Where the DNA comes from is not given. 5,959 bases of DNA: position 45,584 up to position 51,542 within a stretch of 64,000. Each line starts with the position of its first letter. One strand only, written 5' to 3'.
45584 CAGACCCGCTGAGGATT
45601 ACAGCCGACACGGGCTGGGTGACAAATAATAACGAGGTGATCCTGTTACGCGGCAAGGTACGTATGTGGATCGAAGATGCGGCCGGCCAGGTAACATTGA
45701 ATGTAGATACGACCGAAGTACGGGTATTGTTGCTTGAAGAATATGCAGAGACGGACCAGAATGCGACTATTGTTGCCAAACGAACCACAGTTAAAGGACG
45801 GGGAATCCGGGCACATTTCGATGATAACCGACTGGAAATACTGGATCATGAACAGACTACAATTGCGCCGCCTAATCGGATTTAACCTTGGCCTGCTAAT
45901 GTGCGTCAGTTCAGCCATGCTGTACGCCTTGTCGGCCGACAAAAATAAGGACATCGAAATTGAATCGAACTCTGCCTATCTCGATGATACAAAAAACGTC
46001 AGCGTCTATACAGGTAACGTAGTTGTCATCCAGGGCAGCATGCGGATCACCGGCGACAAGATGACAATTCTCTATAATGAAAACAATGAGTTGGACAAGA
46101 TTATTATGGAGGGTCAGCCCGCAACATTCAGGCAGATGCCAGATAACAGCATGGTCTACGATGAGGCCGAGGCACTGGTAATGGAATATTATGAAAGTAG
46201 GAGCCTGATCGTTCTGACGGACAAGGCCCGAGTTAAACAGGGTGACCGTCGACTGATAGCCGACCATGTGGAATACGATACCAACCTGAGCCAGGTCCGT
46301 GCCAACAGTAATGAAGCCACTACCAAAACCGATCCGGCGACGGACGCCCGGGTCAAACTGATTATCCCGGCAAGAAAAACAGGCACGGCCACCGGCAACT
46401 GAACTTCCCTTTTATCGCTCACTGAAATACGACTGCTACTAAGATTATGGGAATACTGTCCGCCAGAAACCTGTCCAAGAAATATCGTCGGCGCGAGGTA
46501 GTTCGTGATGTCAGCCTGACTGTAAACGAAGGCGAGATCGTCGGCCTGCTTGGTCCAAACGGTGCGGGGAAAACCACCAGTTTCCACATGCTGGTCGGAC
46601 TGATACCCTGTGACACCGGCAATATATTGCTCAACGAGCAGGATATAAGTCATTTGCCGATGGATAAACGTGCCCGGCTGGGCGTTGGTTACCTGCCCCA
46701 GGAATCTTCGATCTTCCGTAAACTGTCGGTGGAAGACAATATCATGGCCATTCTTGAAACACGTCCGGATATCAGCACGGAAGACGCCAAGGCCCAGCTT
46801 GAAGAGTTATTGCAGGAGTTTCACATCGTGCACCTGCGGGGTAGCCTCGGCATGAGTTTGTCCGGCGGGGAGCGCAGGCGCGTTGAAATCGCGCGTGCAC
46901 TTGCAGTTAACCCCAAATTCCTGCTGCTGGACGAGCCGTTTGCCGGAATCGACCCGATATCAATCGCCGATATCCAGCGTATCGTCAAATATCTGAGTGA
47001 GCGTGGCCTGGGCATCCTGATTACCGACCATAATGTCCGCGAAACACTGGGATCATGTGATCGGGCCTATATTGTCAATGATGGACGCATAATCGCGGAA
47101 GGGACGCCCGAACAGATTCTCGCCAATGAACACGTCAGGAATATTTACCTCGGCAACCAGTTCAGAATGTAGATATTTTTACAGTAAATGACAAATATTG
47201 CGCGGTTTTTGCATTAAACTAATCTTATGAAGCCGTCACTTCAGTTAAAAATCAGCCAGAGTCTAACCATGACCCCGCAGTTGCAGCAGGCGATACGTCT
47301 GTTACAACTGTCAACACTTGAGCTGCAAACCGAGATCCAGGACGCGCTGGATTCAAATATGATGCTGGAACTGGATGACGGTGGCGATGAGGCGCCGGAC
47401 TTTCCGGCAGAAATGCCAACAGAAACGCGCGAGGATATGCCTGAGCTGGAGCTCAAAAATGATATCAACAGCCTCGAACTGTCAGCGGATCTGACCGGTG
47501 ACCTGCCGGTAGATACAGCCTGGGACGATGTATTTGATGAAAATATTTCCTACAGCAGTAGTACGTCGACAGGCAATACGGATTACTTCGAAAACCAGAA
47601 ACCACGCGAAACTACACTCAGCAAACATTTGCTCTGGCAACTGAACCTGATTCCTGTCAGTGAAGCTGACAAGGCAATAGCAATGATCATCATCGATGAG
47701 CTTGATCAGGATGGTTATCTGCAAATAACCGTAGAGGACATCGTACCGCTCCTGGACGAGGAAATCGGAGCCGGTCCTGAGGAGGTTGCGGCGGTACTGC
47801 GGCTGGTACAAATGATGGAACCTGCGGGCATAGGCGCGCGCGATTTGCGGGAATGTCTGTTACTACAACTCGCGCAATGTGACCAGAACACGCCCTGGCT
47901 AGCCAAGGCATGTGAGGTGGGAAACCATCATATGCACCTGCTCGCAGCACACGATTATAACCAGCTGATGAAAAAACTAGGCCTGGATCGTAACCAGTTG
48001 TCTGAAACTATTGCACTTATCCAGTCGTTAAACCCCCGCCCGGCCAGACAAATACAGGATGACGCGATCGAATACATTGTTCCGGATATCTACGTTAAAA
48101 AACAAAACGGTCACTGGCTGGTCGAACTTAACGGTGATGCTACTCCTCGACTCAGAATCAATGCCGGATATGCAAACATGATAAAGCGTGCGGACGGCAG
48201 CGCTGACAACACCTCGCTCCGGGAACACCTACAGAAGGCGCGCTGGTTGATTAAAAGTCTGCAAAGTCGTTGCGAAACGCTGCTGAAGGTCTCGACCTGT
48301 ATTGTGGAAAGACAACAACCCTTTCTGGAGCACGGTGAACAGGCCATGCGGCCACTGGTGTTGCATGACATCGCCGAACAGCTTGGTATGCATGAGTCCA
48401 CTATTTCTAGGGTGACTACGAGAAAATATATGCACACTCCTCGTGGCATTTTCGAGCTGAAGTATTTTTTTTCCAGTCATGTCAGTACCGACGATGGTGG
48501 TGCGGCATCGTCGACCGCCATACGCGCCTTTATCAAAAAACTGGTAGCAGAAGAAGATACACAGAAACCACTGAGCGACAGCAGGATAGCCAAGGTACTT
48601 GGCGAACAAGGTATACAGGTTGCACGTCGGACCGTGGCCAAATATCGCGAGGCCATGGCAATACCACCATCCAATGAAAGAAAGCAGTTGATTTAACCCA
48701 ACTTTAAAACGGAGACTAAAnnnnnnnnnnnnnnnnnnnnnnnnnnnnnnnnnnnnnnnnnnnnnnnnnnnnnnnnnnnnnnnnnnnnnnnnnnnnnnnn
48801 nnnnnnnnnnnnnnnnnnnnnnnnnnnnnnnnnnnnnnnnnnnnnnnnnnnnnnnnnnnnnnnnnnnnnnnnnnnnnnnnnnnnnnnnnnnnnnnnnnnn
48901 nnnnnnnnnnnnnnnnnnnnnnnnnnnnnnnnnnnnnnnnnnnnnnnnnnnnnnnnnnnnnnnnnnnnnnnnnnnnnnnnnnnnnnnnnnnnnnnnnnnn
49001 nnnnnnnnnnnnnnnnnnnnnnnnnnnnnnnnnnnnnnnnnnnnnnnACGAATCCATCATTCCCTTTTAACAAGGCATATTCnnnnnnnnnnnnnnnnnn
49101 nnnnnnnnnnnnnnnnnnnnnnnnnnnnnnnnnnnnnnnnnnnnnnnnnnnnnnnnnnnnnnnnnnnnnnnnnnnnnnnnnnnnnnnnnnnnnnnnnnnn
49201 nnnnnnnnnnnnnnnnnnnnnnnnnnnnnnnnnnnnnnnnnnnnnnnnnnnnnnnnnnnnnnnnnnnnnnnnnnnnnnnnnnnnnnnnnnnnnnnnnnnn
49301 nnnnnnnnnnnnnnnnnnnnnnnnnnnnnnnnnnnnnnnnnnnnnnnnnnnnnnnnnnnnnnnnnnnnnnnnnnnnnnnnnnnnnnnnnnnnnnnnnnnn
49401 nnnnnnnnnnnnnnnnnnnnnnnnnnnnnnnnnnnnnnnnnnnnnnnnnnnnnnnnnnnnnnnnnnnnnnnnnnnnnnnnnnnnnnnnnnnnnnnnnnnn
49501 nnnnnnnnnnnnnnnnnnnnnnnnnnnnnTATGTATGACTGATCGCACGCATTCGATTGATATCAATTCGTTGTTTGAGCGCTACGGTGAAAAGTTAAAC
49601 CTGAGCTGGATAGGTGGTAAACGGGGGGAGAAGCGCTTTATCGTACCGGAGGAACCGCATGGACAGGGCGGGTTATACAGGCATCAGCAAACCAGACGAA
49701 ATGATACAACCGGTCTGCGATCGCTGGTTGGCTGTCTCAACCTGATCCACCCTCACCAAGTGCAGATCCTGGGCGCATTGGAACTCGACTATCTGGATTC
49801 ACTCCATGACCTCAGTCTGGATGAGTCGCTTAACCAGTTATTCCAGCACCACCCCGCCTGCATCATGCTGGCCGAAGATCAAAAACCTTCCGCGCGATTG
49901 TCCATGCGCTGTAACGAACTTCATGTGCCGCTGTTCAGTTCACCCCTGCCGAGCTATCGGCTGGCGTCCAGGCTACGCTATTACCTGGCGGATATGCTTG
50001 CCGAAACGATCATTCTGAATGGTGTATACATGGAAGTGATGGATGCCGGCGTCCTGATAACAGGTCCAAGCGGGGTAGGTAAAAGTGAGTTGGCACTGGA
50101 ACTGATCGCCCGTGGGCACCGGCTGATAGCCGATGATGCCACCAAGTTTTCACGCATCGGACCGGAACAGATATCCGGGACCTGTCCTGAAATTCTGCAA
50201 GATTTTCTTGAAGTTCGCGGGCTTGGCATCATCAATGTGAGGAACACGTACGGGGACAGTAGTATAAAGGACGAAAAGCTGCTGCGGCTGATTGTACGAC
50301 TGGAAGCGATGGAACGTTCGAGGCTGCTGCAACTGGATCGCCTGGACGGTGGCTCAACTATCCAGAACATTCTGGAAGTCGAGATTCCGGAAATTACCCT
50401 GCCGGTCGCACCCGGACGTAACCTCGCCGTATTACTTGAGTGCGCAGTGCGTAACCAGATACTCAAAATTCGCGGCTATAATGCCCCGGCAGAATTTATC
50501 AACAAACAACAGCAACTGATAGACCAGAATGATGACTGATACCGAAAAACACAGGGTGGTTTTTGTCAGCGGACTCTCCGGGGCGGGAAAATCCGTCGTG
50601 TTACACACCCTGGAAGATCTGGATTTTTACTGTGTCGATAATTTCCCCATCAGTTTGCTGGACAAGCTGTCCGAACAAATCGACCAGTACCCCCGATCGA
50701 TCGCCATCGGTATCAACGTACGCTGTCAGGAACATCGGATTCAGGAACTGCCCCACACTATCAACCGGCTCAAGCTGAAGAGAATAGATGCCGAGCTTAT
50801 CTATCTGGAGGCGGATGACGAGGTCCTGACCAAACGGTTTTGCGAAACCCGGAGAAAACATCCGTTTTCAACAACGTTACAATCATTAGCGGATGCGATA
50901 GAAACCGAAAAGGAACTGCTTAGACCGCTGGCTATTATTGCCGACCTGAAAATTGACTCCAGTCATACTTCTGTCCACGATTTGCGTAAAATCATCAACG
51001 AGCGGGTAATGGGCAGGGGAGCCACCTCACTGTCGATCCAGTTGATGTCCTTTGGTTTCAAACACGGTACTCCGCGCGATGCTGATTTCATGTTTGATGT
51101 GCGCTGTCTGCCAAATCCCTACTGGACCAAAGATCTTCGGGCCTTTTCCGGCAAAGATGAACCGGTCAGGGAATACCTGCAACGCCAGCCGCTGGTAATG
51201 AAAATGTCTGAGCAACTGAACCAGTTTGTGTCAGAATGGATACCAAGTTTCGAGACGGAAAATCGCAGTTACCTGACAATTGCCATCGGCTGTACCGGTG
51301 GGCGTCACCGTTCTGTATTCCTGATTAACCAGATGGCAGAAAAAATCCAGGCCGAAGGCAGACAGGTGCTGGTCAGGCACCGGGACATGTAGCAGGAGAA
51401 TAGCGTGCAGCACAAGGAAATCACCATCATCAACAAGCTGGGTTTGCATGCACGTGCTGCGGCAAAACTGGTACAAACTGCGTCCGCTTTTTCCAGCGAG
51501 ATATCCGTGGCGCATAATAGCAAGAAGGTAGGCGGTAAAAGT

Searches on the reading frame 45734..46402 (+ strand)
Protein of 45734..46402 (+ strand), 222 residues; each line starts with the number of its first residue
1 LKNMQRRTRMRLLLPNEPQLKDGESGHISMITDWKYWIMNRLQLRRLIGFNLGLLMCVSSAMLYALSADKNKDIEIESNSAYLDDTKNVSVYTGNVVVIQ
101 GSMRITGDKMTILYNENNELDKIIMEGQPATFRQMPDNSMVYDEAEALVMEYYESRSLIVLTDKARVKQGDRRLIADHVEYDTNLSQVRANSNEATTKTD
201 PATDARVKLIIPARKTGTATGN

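Call 57: search_protein_families(library=pfam, proteins=[window:45734-46402:+], max_evalue=1e-8)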
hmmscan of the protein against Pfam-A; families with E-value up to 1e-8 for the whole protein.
window:45734-46402:+ (222 aa): 1 family
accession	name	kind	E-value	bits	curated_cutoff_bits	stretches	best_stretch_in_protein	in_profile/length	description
PF03968.19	LptD_N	-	2e-27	96.1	20.4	1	75-184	1-110/113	LptA/(LptD N-terminal domain) LPS transport protein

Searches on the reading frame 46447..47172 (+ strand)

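Call 57: search_protein_families(library=pfam, proteins=[window:46447-47172:+], max_evalue=1e-8)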
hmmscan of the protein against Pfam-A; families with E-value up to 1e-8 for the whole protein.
window:46447-47172:+ (241 aa): 2 families
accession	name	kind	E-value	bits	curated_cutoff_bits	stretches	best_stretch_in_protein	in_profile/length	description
PF00005.33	ABC_tran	-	1.8e-36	126.2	25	1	20-166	2-137/137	ABC transporter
PF12399.14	BCA_ABC_TP_C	-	2.7e-09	36.9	25.5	1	214-238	1-25/27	Branched-chain amino acid ATP-binding cassette transporter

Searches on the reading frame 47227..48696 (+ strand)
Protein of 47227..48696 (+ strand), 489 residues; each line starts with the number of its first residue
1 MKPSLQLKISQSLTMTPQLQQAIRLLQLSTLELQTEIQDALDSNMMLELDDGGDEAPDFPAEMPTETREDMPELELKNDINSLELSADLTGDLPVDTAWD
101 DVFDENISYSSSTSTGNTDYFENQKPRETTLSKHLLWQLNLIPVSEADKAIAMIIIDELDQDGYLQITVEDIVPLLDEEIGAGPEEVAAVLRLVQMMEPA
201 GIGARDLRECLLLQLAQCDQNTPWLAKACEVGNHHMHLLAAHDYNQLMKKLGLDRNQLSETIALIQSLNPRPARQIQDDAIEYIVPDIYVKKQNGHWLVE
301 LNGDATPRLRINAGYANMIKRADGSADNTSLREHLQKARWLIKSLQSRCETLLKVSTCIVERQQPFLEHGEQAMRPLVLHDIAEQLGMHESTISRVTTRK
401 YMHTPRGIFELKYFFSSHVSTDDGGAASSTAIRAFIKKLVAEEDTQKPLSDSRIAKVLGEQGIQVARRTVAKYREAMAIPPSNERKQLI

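Call 57: search_protein_families(library=pfam, proteins=[window:47227-48696:+], max_evalue=1e-8)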
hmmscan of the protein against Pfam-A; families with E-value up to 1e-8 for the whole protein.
window:47227-48696:+ (489 aa): 3 families
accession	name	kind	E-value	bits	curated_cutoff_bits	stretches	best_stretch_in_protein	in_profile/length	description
PF04552.19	Sigma54_DBD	-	1.3e-69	233.4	22.8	1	330-487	3-160/160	Sigma-54, DNA binding domain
PF04963.19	Sigma54_CBD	-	1e-59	201.8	22.9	1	121-315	2-185/185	Sigma-54 factor, core binding domain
PF00309.25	Sigma54_AID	-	3.5e-15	56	23.8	1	4-49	1-46/46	Sigma-54 factor, Activator interacting domain (AID)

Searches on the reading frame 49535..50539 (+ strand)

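Call 57: search_protein_families(library=pfam, proteins=[window:49535-50539:+], max_evalue=1e-8)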
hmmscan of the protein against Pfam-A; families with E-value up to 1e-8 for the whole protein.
window:49535-50539:+ (334 aa): 2 families
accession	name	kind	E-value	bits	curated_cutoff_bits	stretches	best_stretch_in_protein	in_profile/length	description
PF07475.17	Hpr_kinase_C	-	3.4e-60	202.9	33.3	1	154-324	2-170/171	HPr Serine kinase C-terminal domain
PF02603.21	Hpr_kinase_N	-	8.4e-18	65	24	1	63-151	37-125/125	HPr Serine kinase N terminus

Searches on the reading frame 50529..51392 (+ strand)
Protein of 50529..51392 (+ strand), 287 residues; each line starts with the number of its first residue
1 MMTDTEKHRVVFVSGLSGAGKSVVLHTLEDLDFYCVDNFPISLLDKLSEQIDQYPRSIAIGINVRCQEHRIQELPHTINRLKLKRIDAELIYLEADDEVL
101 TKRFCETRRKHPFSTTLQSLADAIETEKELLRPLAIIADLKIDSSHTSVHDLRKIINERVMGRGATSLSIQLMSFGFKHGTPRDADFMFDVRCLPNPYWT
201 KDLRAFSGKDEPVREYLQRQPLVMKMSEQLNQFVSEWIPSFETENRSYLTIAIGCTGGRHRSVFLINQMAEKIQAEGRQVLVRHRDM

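Call 57: search_protein_families(library=pfam, proteins=[window:50529-51392:+], max_evalue=1e-8)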
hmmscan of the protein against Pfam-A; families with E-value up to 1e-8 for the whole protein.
window:50529-51392:+ (287 aa): 2 families
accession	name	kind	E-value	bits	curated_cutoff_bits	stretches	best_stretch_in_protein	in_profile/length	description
PF22740.1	PapZ_C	-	2.1e-47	160.7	27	1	169-287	2-120/121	RapZ C-terminal domain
PF03668.21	RapZ-like_N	-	6.2e-38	130.5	25.4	1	10-162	3-156/158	RapZ-like N-terminal domain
